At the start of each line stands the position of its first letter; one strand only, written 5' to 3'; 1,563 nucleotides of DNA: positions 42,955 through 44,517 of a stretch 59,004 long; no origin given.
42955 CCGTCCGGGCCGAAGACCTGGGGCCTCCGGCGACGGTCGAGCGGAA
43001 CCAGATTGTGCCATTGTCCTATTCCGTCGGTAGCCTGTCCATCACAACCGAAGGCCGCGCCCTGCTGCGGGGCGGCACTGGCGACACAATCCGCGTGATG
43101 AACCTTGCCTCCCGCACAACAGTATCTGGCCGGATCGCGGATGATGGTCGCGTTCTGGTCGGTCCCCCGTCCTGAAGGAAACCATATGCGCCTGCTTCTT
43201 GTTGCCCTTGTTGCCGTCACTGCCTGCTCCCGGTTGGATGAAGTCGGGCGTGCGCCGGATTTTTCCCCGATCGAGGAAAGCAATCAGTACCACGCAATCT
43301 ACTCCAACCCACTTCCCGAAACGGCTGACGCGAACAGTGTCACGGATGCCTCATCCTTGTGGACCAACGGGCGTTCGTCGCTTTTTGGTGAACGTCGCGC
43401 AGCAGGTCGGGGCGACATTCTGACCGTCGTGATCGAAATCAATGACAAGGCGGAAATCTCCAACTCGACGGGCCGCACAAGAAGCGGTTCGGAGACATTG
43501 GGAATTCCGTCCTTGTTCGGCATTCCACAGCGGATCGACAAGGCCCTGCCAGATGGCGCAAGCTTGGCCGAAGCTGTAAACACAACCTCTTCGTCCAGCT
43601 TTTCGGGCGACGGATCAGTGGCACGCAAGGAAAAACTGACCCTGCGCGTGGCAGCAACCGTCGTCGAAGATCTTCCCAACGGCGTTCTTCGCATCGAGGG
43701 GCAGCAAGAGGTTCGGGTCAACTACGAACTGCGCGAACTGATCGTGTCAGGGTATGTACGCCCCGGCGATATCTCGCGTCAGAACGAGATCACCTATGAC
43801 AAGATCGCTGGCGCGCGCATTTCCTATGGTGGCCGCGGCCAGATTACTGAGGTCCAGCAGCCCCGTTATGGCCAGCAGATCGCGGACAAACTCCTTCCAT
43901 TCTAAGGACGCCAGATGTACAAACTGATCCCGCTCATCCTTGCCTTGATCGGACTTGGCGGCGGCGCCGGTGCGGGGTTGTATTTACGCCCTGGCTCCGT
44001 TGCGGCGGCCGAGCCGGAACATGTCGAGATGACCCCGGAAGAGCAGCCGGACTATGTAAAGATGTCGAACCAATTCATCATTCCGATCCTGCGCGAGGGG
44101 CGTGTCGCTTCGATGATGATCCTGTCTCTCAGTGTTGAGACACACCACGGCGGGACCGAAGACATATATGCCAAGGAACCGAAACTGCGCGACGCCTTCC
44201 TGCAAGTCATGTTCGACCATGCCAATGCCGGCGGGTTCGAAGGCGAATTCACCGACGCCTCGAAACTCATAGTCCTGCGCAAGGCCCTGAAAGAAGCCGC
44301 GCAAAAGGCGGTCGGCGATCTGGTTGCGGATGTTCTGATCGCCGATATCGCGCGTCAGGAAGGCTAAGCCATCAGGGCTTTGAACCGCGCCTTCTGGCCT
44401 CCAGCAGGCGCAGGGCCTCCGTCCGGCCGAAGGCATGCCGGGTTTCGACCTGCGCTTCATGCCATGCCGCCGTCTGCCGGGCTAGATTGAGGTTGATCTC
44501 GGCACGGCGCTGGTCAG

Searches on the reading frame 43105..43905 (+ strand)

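Call 13: search_protein_families(library=pfam, proteins=[window:43105-43905:+], max_evalue=0.01)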
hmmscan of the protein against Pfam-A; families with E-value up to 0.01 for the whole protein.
window:43105-43905:+ (266 aa): 1 family
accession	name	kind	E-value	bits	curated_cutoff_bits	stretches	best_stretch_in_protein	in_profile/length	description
PF02107.21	FlgH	-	1.4e-53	181.5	27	1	81-265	3-172/172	Flagellar L-ring protein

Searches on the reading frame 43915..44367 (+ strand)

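Call 3: search_protein_families(library=pfam, proteins=[window:43915-44367:+], max_evalue=1)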
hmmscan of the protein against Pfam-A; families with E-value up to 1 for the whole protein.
window:43915-44367:+ (150 aa): 1 family
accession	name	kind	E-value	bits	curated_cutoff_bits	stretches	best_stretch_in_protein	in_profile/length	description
PF03748.19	FliL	-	0.00014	22.7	24.6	1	47-148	1-103/103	Flagellar basal body-associated protein FliL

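Call 4: search_protein_families(library=ncbifam, proteins=[window:43915-44367:+], max_evalue=1)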
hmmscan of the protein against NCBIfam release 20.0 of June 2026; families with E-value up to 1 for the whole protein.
window:43915-44367:+ (150 aa): 0 families
